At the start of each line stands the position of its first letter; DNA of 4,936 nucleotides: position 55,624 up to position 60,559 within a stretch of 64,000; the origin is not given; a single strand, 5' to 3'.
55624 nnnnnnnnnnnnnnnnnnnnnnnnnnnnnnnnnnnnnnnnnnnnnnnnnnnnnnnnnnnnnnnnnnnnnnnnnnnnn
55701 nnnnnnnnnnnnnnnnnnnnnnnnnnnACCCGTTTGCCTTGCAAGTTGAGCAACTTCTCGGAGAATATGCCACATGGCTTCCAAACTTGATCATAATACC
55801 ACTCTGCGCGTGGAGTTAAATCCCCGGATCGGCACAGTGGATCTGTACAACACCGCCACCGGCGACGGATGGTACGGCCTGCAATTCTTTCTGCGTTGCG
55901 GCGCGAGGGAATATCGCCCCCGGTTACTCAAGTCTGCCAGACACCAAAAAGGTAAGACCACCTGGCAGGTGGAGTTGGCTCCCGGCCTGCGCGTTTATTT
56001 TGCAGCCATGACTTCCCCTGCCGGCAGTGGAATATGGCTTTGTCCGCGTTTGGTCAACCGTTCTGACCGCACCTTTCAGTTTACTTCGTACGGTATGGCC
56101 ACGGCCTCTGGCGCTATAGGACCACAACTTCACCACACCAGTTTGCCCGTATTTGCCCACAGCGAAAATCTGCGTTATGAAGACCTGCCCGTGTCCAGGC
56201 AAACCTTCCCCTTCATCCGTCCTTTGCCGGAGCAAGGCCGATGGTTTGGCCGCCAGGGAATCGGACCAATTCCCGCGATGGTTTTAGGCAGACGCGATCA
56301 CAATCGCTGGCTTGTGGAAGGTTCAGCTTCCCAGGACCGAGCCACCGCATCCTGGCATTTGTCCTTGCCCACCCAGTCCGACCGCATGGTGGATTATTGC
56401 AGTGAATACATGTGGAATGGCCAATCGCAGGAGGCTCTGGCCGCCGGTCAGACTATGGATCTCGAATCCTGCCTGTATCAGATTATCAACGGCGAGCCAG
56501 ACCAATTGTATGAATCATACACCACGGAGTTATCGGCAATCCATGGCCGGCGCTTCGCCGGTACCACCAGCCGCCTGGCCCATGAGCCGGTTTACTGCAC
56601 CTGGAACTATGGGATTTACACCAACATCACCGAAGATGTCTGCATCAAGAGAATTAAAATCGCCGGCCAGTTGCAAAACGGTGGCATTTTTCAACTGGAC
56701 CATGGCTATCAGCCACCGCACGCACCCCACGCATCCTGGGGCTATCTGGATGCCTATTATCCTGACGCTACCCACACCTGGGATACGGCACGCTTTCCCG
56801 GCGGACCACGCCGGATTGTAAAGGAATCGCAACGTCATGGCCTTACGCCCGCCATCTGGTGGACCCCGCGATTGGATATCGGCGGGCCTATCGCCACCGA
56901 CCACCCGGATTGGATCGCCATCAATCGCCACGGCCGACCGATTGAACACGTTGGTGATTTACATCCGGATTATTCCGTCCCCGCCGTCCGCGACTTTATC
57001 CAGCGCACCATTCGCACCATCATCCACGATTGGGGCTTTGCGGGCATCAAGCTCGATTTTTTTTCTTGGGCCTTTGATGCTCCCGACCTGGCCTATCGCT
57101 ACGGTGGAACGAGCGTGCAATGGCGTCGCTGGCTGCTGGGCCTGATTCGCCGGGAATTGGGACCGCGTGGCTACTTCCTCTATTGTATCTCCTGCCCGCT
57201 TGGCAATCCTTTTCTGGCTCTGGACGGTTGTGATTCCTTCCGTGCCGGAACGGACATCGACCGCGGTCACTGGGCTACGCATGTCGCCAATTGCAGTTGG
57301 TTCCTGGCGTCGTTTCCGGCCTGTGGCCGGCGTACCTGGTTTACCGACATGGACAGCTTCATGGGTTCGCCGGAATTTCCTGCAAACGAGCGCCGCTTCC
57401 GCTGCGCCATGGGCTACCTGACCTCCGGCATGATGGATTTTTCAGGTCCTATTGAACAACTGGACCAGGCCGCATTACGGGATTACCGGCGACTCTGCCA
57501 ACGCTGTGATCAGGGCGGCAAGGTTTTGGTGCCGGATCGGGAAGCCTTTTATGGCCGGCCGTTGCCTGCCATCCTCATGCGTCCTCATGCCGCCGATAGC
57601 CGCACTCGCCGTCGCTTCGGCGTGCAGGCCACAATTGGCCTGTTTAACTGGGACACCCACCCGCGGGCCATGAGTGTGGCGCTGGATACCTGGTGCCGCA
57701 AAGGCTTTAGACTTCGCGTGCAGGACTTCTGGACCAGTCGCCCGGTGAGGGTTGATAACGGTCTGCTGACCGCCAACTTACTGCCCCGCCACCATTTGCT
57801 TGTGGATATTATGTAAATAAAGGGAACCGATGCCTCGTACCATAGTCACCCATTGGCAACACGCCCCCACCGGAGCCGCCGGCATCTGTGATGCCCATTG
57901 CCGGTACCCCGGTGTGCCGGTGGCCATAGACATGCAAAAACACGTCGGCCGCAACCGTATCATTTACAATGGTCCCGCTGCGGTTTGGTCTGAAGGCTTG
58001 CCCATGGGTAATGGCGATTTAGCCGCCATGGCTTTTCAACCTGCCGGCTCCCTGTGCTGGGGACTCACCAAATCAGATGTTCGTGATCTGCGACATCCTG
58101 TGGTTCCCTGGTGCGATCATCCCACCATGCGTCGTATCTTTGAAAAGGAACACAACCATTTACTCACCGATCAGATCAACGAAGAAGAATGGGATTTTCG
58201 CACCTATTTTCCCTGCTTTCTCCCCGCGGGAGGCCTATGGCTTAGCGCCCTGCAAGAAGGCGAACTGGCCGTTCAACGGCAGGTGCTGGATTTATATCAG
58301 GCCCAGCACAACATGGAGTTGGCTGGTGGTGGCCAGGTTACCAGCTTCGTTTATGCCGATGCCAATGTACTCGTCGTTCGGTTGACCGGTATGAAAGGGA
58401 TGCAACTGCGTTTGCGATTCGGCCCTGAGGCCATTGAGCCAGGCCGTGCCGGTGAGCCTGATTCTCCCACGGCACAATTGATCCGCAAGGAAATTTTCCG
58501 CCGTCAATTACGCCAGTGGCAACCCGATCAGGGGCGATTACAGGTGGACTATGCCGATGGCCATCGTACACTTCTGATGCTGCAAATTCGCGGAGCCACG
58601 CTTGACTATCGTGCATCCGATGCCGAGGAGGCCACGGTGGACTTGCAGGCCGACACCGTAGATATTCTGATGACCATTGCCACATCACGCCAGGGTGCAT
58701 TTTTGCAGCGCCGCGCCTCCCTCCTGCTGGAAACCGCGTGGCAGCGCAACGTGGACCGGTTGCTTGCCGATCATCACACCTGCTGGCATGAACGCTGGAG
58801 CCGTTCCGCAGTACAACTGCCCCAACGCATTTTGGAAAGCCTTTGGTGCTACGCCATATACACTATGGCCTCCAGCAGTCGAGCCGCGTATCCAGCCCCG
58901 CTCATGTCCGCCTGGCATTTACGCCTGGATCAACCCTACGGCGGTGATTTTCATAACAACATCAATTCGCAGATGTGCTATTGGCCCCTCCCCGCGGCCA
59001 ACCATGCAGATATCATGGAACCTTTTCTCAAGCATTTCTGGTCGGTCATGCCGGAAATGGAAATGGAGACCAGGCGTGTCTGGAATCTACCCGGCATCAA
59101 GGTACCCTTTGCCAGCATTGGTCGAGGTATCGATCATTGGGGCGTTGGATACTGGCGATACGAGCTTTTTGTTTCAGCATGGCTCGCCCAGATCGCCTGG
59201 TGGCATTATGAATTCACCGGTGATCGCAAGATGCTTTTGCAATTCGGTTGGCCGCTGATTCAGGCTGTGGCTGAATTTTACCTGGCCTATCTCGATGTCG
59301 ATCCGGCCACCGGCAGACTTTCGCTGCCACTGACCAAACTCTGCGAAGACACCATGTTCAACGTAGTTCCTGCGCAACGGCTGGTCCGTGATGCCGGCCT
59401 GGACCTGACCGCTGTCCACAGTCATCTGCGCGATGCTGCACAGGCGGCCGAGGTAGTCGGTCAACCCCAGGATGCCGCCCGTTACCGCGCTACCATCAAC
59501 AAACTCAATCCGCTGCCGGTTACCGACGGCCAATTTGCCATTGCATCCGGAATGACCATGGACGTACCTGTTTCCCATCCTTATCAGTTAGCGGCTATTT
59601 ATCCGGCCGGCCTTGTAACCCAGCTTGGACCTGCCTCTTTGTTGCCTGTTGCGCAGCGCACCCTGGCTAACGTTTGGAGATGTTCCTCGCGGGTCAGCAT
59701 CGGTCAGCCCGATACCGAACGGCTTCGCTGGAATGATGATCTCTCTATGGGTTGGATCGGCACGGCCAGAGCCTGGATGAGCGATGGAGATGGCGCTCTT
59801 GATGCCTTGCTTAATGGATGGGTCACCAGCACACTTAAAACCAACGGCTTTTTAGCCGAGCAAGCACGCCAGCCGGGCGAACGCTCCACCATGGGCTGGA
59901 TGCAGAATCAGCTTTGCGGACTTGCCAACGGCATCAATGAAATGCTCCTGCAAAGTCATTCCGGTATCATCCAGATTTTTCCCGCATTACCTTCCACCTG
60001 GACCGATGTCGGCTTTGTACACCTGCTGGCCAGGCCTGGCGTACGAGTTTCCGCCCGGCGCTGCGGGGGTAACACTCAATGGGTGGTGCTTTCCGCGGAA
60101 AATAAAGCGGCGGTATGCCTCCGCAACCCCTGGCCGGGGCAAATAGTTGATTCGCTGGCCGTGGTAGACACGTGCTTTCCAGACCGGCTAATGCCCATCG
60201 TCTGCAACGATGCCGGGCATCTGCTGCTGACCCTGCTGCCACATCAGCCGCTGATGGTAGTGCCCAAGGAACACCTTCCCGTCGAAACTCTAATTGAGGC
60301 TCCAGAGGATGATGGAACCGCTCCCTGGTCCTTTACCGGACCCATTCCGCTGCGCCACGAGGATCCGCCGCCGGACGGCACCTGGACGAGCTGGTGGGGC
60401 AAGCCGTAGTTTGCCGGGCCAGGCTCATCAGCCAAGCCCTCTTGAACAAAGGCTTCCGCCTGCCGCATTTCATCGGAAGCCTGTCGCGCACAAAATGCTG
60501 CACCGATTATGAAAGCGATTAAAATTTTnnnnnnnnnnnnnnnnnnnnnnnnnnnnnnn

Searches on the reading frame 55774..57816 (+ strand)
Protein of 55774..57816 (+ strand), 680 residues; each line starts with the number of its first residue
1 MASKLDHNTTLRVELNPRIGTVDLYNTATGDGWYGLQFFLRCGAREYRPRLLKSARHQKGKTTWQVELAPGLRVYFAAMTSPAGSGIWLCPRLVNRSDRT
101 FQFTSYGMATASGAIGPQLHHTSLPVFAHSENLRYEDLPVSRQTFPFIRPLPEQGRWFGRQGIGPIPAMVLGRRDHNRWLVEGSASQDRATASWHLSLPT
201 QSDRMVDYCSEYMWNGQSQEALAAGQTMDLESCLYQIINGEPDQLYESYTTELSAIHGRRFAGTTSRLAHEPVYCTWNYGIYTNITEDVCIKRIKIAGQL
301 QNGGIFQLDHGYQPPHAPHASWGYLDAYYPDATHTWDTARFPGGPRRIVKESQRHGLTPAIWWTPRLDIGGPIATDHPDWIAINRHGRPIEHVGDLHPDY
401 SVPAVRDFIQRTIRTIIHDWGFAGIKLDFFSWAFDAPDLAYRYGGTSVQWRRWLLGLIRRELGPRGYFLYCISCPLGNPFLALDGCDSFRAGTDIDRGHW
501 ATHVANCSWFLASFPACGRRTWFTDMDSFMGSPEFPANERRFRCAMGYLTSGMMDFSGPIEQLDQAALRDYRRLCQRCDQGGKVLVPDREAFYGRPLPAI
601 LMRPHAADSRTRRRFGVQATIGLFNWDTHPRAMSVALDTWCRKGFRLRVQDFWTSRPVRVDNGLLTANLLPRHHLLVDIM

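Call 8: search_protein_families(library=pfam, proteins=[window:55774-57816:+], max_evalue=0.01)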
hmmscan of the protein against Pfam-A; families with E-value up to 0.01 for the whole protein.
window:55774-57816:+ (680 aa): 2 families
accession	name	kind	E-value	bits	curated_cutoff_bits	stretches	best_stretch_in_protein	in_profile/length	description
PF02065.24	Melibiase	-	0.00049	19.6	27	1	338-429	99-191/347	Melibiase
PF01055.32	Glyco_hydro_31_2nd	-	0.00052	19.9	23.5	1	319-429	42-156/328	Glycosyl hydrolases family 31 TIM-barrel domain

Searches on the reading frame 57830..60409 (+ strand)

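Call 8: search_protein_families(library=pfam, proteins=[window:57830-60409:+], max_evalue=0.01)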
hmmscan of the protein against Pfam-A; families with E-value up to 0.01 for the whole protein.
window:57830-60409:+ (859 aa): 3 families
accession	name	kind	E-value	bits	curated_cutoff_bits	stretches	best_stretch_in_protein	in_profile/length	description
PF22124.2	Glyco_hydro_95_cat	-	1e-31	110.7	27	1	325-661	41-369/408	Glycosyl hydrolase family 95 catalytic domain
PF14498.12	Glyco_hyd_65N_2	-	8.2e-10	39.5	27.7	2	45-69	2-26/234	Glycosyl hydrolase family 65, N-terminal domain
PF21307.2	Glyco_hydro_95_C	-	2.7e-06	28.2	27.6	1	708-767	1-60/94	Glycoside hydrolase family 95, C-terminal domain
